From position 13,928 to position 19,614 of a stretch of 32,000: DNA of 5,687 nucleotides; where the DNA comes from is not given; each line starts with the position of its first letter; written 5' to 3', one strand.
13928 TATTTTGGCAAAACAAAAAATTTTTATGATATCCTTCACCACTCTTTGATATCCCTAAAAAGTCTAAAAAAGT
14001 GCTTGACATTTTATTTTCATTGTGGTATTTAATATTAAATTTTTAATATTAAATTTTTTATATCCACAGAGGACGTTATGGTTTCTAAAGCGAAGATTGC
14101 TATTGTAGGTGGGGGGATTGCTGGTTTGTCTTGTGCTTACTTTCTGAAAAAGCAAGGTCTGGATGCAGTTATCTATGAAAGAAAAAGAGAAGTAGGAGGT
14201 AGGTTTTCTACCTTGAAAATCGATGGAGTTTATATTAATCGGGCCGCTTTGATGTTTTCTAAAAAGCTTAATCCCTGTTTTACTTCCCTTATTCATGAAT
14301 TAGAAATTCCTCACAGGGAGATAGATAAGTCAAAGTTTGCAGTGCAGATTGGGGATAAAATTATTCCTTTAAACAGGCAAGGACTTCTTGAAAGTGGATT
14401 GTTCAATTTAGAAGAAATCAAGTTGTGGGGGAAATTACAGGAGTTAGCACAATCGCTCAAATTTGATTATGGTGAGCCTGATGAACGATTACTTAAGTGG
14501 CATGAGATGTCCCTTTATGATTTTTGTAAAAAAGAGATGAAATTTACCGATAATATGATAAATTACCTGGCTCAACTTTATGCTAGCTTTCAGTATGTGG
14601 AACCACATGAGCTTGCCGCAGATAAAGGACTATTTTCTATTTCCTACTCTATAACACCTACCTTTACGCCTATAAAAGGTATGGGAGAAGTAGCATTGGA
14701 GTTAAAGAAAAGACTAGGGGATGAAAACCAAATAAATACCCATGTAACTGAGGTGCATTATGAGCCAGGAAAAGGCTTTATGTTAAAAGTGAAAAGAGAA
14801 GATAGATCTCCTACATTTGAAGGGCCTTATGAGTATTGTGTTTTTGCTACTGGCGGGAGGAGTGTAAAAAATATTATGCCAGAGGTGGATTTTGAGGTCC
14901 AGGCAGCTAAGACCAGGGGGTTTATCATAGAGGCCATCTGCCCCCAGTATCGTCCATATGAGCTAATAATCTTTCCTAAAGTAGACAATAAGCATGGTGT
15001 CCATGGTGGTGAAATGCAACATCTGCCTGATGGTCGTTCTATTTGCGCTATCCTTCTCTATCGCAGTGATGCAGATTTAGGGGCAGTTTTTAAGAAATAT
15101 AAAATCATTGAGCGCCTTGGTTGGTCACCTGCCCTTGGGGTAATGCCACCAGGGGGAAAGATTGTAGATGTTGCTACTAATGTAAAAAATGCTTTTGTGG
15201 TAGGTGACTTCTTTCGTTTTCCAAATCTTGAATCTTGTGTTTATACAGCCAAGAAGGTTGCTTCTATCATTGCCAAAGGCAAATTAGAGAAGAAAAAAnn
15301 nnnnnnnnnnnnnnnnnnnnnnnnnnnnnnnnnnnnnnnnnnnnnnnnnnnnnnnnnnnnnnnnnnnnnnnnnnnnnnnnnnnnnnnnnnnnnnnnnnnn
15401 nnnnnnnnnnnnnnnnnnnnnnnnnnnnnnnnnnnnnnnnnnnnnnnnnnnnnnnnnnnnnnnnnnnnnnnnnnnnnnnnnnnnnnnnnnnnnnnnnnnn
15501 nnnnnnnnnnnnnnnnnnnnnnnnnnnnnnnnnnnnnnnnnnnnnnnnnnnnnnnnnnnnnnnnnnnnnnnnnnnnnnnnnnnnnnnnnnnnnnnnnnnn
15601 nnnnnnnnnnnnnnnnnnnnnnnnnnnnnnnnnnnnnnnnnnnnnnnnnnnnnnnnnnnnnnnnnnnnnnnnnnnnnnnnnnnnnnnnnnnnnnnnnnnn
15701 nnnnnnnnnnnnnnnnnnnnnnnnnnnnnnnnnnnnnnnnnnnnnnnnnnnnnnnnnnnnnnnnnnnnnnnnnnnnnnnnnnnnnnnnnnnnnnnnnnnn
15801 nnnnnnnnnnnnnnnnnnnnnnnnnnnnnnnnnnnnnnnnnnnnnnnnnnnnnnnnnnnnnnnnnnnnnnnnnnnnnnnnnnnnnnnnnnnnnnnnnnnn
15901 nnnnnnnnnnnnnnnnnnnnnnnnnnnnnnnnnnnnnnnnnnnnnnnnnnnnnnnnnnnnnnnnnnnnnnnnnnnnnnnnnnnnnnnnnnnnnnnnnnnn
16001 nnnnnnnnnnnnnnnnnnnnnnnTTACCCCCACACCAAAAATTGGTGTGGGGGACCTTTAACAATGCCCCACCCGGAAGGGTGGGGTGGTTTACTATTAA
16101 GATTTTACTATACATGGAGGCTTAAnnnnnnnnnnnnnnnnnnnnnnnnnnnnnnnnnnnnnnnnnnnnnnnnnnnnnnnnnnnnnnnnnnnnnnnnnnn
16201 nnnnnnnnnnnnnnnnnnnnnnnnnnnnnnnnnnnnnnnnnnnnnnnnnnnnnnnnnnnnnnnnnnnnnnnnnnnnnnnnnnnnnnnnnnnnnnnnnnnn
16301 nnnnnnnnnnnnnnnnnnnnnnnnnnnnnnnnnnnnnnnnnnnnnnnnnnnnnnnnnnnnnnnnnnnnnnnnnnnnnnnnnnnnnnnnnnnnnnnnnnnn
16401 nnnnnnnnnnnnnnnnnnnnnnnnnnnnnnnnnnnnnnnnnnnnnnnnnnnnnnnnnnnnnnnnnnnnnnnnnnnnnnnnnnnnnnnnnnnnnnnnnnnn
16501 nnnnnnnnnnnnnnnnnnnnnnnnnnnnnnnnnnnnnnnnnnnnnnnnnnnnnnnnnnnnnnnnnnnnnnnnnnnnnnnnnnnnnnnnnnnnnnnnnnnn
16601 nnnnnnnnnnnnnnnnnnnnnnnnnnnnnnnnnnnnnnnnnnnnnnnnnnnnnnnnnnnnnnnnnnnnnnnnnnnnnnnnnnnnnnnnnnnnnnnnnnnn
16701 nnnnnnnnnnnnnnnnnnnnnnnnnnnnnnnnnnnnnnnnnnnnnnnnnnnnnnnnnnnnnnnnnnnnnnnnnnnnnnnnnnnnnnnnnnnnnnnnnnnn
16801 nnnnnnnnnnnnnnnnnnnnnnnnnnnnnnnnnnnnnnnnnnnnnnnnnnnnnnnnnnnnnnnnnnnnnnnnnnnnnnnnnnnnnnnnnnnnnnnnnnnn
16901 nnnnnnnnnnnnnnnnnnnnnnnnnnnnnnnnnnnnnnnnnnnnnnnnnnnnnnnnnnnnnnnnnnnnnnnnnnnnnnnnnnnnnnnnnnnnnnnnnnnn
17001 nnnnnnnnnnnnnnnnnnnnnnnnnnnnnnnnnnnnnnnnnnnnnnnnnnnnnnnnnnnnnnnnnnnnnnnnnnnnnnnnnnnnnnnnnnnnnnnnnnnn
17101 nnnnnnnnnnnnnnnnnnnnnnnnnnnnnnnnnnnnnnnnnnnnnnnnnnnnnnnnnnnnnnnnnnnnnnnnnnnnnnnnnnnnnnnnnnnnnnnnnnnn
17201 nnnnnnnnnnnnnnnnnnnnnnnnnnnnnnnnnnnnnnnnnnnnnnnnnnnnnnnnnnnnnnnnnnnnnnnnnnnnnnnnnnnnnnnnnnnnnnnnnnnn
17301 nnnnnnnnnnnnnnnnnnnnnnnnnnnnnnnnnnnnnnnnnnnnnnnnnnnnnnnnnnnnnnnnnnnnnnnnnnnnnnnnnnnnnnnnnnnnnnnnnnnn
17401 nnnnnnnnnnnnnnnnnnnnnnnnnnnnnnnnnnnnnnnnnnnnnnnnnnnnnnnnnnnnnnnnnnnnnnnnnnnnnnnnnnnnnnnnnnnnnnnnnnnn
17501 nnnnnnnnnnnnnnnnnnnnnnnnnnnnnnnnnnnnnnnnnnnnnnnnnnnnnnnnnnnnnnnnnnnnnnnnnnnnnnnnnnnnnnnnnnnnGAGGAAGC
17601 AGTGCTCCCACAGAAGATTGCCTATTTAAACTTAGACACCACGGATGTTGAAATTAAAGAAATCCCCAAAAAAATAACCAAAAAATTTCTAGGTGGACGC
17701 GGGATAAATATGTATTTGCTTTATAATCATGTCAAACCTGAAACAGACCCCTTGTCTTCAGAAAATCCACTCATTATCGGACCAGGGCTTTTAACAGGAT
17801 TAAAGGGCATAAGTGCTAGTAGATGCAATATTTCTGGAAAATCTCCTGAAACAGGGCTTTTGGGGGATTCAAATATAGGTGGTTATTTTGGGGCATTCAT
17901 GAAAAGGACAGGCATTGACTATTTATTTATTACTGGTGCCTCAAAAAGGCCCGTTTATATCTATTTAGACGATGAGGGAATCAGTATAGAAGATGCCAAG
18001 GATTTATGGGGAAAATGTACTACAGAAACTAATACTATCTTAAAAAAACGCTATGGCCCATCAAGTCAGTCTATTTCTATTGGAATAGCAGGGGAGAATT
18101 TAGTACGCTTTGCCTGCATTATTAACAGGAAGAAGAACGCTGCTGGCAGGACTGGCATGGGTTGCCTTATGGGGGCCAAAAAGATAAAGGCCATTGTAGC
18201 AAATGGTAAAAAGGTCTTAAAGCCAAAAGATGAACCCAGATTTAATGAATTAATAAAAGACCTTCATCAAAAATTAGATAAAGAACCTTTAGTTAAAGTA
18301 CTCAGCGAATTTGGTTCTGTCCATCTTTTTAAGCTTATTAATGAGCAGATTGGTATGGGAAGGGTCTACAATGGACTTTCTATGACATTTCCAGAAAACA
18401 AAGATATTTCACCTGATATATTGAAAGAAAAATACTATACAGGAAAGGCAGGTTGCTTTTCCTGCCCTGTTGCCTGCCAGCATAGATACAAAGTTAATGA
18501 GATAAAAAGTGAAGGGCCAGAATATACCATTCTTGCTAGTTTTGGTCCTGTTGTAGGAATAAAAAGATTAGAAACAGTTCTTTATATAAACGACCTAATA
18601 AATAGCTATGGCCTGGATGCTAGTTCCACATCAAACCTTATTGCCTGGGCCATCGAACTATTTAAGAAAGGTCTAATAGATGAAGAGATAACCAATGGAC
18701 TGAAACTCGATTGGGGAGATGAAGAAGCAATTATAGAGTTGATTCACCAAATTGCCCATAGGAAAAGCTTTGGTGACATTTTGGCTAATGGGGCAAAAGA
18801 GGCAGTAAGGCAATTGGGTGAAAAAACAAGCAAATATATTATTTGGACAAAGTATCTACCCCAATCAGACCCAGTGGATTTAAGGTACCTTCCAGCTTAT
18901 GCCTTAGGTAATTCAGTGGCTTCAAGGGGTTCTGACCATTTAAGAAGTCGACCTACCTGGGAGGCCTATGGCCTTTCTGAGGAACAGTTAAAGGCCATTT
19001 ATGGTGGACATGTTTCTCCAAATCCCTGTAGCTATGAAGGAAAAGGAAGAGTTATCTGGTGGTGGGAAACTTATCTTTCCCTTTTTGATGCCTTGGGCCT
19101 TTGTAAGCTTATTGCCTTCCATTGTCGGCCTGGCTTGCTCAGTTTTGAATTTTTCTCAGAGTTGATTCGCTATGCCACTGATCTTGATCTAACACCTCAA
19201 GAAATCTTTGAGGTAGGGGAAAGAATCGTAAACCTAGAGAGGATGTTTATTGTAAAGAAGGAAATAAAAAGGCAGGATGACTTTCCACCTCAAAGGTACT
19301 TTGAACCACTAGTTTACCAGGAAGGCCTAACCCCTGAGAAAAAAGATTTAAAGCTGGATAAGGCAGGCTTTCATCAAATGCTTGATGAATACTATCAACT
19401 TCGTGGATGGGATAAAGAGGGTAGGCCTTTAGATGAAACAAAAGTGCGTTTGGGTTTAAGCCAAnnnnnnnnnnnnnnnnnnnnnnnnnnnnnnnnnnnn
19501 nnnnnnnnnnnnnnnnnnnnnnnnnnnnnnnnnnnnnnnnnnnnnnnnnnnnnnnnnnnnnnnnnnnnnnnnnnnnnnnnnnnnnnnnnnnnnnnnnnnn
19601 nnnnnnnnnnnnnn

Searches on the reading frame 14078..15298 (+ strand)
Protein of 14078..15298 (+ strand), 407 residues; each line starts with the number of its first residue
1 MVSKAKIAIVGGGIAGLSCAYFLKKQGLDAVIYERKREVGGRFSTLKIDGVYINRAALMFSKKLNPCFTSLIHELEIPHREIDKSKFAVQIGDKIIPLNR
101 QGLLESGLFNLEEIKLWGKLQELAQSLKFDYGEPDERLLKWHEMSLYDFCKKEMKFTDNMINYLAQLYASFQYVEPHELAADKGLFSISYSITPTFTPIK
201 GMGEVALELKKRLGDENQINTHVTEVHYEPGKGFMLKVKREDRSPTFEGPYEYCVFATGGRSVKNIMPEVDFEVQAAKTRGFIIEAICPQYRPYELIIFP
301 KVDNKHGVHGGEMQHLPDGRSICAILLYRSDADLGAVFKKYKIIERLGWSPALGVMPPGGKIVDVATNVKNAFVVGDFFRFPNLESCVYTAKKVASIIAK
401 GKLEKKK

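Call 6: search_protein_families(library=pfam, proteins=[window:14078-15298:+])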
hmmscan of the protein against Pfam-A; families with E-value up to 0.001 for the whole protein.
window:14078-15298:+ (407 aa): 8 families
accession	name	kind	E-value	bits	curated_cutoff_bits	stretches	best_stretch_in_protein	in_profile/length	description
PF01593.30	Amino_oxidase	-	4.5e-16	59.6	19.8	1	14-270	1-266/443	Flavin containing amine oxidoreductase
PF13450.12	NAD_binding_8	-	1e-13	51.7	21.9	1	9-74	1-67/68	NAD(P)-binding Rossmann-like domain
PF01266.30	DAO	-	4.9e-09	36.6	27.9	1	6-40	1-35/353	FAD dependent oxidoreductase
PF07992.20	Pyr_redox_2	-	3.9e-08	33.5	26.1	1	6-38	2-34/291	Pyridine nucleotide-disulphide oxidoreductase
PF00890.30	FAD_binding_2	-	9.3e-06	25.5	20.4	1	7-41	2-36/414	FAD binding domain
PF01946.23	Thi4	-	3.3e-05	23.7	26.2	1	5-41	18-55/235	Thi4 family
PF03486.20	HI0933_like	-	4e-05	23.6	50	0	6-43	2-39/244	HI0933-like protein Rossmann domain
PF01494.25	FAD_binding_3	-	0.00032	20.5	22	1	5-38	2-35/349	FAD binding domain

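Call 54: search_protein_families(library=ncbifam, proteins=[window:14078-15298:+], max_evalue=0.00001)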
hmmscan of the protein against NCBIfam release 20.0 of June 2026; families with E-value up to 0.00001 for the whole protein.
window:14078-15298:+ (407 aa): 22 families
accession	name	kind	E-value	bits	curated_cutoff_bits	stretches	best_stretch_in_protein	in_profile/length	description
NF005560.0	PRK07233.1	equivalog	5.2e-12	45.3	252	1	6-99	2-95/435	hypothetical protein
TIGR00562.1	proto_IX_ox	equivalog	7.1e-12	44.7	97.85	1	4-164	2-156/470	protoporphyrinogen oxidase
TIGR03467.1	HpnE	equivalog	2.2e-11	43.7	283.05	1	7-46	1-40/430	hydroxysqualene dehydroxylase HpnE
NF009410.0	PRK12771.1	subfamily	2.5e-09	36.3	516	1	5-42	139-176/566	NAD(P)-binding protein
NF053546.1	violacein_VioA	equivalog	3.4e-09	36.5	600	1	7-80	2-80/411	flavin-dependent violacein biosynthesis tryptophan-2 monooxygenase VioA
NF008845.0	PRK11883.1-5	equivalog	2.6e-08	32.6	560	1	3-79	3-84/468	protoporphyrinogen oxidase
NF041087.1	bile_acid_BaiCD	equivalog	9.1e-08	30.7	825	1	4-45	380-421/642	bile acid Fe-S flavoenzyme BaiCD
NF058655.1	CrtID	equivalog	9.6e-08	31.3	640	1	7-51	1-45/478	bifunctional phytoene desaturase/3,4-desaturase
TIGR01318.1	gltD_gamma_fam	subfamily_domain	1.2e-07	30.8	482.95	1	4-43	141-180/467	glutamate synthase, small subunit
TIGR02734.1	crtI_fam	subfamily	2.4e-07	29.8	238.1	1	8-50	2-44/504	phytoene desaturase family protein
NF005548.0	PRK07208.1-4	equivalog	2.7e-07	29.5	389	1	4-63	3-62/488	hypothetical protein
NF009408.0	PRK12769.1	equivalog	3e-07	28.9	1003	1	4-54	327-376/659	formate-dependent uric acid utilization protein AegA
TIGR03315.1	Se_ygfK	equivalog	4e-07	27.9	835.3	1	3-43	536-576/1012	putative selenate reductase subunit YgfK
NF008841.0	PRK11883.1-1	equivalog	7.1e-07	28.5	517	1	4-86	3-87/453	protoporphyrinogen oxidase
NF045637.1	carotdesatCrtDProt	equivalog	2e-06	26.7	580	1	7-55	1-49/485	1-hydroxycarotenoid 3,4-desaturase CrtD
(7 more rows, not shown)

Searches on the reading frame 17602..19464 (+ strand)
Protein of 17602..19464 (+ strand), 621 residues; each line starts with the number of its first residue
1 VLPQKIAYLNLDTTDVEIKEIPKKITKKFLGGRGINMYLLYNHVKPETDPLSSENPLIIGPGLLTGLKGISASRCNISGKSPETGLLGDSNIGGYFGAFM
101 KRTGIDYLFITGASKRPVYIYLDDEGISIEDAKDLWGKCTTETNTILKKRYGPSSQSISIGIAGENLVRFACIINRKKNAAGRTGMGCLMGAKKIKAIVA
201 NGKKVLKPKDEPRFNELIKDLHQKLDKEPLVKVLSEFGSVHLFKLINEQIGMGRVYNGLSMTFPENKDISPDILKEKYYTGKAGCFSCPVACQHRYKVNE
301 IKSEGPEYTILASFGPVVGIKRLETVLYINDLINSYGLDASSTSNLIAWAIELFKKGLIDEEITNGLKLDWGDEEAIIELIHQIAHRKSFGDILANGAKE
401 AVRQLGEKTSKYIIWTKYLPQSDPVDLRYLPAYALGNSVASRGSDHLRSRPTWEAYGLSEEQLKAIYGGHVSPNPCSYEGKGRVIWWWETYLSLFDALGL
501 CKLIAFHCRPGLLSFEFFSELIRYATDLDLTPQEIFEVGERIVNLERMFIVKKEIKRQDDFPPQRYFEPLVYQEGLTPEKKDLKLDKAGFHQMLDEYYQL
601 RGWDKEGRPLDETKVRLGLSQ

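Call 6: search_protein_families(library=pfam, proteins=[window:17602-19464:+])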
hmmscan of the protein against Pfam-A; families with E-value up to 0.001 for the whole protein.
window:17602-19464:+ (621 aa): 2 families
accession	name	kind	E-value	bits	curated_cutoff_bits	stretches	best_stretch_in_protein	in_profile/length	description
PF01314.23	AFOR_C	-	1.2e-99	334.6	27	1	216-619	1-385/385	Aldehyde ferredoxin oxidoreductase, domains 2 & 3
PF02730.20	AFOR_N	-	3.3e-71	239.6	29.8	1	5-202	2-198/199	Aldehyde ferredoxin oxidoreductase, N-terminal domain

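Call 54: search_protein_families(library=ncbifam, proteins=[window:17602-19464:+], max_evalue=0.00001)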
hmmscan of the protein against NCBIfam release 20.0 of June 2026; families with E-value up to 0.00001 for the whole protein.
window:17602-19464:+ (621 aa): 2 families
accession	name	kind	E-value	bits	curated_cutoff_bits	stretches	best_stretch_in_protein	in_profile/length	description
NF007354.0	PRK09849.1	equivalog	3.1e-56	191.4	868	1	7-217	13-222/703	aldehyde ferredoxin oxidoreductase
NF040818.1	GAPOR_Arch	equivalog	9.1e-10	37.5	1300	0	8-129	7-125/654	glyceraldehyde-3-phosphate:ferredoxin oxidoreductase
